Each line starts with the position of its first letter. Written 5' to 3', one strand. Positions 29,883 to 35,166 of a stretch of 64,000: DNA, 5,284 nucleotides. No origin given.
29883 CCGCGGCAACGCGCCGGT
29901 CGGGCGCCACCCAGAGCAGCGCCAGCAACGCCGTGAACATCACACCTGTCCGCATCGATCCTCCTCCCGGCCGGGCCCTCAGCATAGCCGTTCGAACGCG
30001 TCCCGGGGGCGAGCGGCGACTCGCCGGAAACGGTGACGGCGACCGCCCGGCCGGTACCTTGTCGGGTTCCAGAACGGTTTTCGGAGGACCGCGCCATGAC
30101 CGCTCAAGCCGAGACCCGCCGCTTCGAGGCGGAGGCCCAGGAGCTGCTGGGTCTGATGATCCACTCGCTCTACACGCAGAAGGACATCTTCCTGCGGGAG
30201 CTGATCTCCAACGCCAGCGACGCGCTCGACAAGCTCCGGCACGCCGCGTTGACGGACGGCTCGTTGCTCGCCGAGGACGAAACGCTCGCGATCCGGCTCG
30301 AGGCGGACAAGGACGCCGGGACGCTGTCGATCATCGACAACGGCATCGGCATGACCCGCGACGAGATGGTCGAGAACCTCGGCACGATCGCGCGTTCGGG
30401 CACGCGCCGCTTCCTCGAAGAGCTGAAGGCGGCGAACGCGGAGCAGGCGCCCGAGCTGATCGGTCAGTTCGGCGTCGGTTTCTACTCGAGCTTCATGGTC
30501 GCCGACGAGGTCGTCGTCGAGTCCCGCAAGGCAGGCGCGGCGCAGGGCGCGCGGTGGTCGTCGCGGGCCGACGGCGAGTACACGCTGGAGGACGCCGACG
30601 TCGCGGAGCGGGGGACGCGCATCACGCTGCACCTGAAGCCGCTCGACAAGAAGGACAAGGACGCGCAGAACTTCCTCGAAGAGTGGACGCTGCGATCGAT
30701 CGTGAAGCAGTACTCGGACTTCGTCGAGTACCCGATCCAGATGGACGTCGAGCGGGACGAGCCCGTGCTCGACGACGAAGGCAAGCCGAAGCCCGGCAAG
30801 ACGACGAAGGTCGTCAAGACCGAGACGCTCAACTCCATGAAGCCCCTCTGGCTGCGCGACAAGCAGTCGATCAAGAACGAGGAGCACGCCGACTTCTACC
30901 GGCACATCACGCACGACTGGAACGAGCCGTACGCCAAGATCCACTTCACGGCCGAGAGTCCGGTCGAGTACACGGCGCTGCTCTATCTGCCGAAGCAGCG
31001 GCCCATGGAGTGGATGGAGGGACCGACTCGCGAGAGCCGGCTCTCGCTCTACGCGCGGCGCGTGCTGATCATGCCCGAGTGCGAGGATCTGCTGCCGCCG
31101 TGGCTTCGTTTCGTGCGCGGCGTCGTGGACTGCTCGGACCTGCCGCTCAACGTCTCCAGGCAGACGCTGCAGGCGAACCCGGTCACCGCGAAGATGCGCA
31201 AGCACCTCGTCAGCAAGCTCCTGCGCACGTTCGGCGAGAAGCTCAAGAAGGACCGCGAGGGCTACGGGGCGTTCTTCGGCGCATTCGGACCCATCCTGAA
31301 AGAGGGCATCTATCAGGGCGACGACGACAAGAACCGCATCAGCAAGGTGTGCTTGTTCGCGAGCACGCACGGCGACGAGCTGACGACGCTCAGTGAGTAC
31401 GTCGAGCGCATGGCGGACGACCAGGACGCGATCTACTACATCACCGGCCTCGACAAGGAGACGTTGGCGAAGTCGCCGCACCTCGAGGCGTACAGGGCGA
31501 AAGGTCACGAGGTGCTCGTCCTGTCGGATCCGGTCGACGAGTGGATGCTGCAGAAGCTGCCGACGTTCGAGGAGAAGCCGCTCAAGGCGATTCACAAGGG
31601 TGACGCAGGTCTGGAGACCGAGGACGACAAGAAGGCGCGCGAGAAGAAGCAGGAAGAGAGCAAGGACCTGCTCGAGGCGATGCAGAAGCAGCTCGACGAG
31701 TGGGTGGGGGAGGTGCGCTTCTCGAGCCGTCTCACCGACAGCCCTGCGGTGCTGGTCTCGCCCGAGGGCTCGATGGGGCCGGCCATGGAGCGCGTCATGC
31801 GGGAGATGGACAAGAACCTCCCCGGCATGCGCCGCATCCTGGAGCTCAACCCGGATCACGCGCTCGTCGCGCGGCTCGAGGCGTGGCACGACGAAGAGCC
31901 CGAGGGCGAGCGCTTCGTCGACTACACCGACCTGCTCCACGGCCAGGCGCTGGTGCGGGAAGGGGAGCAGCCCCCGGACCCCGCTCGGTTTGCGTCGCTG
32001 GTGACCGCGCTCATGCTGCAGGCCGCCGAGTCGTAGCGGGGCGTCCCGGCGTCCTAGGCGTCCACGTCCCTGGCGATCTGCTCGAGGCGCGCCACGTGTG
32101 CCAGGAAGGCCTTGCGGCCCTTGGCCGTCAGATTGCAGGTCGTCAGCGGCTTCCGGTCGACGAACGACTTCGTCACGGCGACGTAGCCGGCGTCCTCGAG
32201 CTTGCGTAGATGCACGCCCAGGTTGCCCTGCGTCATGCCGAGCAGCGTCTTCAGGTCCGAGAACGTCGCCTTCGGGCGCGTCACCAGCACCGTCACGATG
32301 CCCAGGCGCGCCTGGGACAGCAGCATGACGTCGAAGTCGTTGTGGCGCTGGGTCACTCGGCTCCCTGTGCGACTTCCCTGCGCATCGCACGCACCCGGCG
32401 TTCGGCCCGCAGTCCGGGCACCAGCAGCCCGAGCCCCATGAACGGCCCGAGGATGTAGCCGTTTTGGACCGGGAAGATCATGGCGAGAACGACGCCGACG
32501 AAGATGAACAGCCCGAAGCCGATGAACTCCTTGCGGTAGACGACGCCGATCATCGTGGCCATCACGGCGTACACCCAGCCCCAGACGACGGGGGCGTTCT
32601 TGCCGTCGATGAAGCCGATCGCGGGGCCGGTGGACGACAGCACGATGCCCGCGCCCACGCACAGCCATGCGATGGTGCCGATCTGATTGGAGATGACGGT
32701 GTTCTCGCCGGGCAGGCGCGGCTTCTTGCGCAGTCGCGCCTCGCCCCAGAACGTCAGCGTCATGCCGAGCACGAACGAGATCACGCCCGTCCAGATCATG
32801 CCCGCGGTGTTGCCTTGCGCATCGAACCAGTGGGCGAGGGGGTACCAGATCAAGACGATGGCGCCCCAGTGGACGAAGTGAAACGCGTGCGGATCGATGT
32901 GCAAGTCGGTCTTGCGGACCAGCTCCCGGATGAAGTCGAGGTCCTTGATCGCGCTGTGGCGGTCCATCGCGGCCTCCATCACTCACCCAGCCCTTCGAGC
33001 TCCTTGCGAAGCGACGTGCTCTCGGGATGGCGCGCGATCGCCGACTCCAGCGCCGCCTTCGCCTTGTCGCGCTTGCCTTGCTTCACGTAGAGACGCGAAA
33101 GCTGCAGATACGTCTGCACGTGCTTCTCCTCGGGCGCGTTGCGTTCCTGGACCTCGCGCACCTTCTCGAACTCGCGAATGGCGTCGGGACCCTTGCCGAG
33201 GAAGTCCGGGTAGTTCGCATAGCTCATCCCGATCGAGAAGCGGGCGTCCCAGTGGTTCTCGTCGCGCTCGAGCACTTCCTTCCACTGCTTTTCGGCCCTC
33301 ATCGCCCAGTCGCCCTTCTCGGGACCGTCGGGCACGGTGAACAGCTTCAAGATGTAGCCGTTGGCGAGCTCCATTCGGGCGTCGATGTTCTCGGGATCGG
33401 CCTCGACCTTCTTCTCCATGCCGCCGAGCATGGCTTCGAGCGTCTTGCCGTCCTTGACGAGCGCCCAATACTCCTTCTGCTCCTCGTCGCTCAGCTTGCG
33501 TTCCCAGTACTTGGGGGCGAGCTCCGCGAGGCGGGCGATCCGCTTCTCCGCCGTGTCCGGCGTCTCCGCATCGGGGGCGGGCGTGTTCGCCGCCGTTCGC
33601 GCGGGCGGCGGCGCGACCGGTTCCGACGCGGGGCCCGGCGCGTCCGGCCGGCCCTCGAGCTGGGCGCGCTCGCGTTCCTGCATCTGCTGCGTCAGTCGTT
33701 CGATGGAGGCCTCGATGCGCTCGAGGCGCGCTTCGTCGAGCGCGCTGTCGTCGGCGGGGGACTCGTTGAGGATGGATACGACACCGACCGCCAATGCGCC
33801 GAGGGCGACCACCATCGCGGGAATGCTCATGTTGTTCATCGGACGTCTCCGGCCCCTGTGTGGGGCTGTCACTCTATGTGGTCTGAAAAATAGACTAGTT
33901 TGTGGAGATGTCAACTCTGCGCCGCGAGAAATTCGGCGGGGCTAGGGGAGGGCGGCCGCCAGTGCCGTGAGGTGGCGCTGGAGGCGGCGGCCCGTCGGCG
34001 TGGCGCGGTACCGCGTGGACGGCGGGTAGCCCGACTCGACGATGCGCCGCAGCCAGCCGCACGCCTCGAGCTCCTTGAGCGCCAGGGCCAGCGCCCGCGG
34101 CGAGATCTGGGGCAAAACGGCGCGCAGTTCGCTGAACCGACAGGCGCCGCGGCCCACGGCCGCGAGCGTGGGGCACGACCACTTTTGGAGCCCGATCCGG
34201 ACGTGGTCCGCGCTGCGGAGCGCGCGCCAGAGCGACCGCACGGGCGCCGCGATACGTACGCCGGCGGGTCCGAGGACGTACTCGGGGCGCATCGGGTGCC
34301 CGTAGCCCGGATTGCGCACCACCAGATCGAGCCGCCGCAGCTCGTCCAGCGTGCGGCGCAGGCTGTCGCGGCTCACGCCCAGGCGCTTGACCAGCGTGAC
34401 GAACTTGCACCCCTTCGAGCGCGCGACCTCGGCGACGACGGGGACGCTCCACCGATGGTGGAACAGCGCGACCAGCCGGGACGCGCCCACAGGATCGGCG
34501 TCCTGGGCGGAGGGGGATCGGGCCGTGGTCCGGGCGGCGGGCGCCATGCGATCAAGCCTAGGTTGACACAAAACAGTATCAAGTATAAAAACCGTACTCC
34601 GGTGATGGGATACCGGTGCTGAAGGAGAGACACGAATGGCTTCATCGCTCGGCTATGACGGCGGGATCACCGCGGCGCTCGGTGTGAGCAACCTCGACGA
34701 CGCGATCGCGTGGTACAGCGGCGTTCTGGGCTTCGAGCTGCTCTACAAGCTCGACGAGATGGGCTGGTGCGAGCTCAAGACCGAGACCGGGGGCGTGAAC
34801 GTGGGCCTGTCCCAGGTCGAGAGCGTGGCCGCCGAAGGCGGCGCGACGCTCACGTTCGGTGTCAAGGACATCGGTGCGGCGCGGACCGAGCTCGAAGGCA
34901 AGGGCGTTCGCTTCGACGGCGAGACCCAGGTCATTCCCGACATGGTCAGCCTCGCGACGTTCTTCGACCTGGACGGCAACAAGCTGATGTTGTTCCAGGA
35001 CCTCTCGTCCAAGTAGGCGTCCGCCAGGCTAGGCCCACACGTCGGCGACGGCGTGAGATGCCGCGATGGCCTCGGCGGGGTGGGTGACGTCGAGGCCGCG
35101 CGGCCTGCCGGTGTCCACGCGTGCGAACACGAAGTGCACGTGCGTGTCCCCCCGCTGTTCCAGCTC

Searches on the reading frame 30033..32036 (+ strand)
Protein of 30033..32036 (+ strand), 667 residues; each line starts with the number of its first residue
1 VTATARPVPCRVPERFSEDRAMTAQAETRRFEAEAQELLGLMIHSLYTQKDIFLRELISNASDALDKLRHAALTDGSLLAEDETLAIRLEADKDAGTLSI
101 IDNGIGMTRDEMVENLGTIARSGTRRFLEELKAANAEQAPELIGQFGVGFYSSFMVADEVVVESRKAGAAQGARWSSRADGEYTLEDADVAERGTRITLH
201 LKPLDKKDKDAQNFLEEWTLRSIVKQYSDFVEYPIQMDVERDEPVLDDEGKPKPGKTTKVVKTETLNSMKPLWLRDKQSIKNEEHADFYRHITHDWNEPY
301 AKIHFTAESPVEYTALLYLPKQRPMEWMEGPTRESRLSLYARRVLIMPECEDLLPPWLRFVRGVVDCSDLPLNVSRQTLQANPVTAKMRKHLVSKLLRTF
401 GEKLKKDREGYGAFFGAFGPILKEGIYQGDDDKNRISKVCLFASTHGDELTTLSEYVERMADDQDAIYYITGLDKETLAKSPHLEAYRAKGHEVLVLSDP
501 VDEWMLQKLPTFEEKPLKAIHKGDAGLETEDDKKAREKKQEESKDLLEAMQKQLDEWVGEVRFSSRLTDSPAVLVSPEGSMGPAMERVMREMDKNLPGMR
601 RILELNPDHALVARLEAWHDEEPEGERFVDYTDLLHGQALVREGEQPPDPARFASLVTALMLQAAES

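Call 71: search_protein_families(library=pfam, proteins=[window:30033-32036:+], max_evalue=0.001)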
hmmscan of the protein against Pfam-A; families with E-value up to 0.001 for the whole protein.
window:30033-32036:+ (667 aa): 3 families
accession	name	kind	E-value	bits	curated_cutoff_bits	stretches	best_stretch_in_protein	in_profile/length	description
PF00183.23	HSP90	-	7.7e-125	418.2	24.4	2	249-664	64-489/518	Hsp90 protein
PF13589.12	HATPase_c_3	-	2.5e-09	37.7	25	1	74-177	11-105/137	Histidine kinase-, DNA gyrase B-, and HSP90-like ATPase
PF02518.31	HATPase_c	-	7.2e-07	30.1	26.4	1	53-202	5-108/111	Histidine kinase-, DNA gyrase B-, and HSP90-like ATPase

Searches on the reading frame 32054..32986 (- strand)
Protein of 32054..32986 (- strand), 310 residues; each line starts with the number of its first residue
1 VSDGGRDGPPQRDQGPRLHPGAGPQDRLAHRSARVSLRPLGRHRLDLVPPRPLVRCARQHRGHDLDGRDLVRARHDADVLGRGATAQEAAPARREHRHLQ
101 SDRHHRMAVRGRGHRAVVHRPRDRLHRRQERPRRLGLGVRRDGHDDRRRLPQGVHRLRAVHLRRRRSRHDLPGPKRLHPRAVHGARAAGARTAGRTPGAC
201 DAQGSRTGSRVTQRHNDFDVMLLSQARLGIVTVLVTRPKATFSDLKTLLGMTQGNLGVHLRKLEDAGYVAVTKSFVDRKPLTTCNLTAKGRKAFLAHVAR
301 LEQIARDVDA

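Call 71: search_protein_families(library=pfam, proteins=[window:32054-32986:-], max_evalue=0.001)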
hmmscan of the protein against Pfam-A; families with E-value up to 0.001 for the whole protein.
window:32054-32986:- (310 aa): 5 families
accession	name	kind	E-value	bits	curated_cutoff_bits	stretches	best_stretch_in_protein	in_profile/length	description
PF13601.12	HTH_34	-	2.9e-25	88.7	27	1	227-304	2-79/80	Winged helix DNA-binding domain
PF01022.26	HTH_5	-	1.8e-08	34.6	22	1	225-269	2-45/47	Bacterial regulatory protein, arsR family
PF12840.13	HTH_20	-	1e-05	25.8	27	1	222-267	1-46/51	Helix-turn-helix domain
PF01047.28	MarR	-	1.7e-05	25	24.6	1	223-279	1-57/59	MarR family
PF12802.13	MarR_2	-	2.9e-05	24.6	27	1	227-277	7-58/61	MarR family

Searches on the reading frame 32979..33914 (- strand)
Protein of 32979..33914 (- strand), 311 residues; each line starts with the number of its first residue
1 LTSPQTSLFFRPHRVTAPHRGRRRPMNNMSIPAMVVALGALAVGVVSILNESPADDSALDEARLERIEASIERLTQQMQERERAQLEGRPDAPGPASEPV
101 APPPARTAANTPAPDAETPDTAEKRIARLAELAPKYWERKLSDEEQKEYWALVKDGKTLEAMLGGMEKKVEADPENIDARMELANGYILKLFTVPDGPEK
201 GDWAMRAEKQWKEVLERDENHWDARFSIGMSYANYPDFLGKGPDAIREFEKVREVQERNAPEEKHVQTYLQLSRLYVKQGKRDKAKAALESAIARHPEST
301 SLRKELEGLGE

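Call 71: search_protein_families(library=pfam, proteins=[window:32979-33914:-], max_evalue=0.001)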
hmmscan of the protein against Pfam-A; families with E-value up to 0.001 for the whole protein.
window:32979-33914:- (311 aa): 8 families
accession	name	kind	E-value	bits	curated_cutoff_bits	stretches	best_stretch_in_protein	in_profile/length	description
PF14559.12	TPR_19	-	5.7e-07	30.2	25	1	244-299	9-58/68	Tetratricopeptide repeat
PF13428.12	TPR_14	-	1.2e-06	29.1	23.5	1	267-306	2-41/44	Tetratricopeptide repeat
PF13174.12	TPR_6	-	5.3e-06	27.2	26.3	1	268-299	2-33/33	Tetratricopeptide repeat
PF13424.12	TPR_12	-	1.1e-05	26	30.1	1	239-295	16-74/77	Tetratricopeptide repeat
PF13432.12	TPR_16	-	1.5e-05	25.8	32.7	0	270-300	1-31/65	Tetratricopeptide repeat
PF14561.12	TPR_20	-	2.9e-05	24.7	25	0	250-298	6-54/90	Tetratricopeptide repeat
PF13181.12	TPR_8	-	0.00012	22.4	25.7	1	267-294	2-29/34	Tetratricopeptide repeat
PF07719.23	TPR_2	-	0.00016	22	27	0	268-298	3-33/34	Tetratricopeptide repeat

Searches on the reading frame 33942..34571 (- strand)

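Call 97: search_protein_families(library=pfam, proteins=[window:33942-34571:-], max_evalue=0.001)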
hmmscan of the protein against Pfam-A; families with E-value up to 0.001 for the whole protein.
window:33942-34571:- (209 aa): 5 families
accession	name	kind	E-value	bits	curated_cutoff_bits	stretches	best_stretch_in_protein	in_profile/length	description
PF01638.23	HxlR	-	1.4e-21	76.5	20.8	2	129-205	4-80/91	HxlR-like helix-turn-helix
PF25213.1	HVO_A0261_N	-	1.1e-09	38.4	35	1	48-122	18-85/86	HVO_A0261 N-terminal domain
PF12802.13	MarR_2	-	5.4e-09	36.5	27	1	44-88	9-54/61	MarR family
PF00392.27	GntR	-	1e-05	25.5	27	0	60-91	30-61/64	Bacterial regulatory proteins, gntR family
PF13730.12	HTH_36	-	5.2e-05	23.4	25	0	59-83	30-54/55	Helix-turn-helix domain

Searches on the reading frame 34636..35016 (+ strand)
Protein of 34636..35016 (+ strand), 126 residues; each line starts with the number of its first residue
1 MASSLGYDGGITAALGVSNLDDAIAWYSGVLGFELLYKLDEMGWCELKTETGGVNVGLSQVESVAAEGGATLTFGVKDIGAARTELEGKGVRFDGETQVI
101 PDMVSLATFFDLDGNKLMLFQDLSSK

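Call 97: search_protein_families(library=pfam, proteins=[window:34636-35016:+], max_evalue=0.001)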
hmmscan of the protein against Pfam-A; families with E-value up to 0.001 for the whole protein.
window:34636-35016:+ (126 aa): 1 family
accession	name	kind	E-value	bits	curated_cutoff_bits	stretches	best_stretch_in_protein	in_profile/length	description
PF00903.31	Glyoxalase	-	1.3e-11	45.3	20.6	1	14-118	6-120/121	Glyoxalase/Bleomycin resistance protein/Dioxygenase superfamily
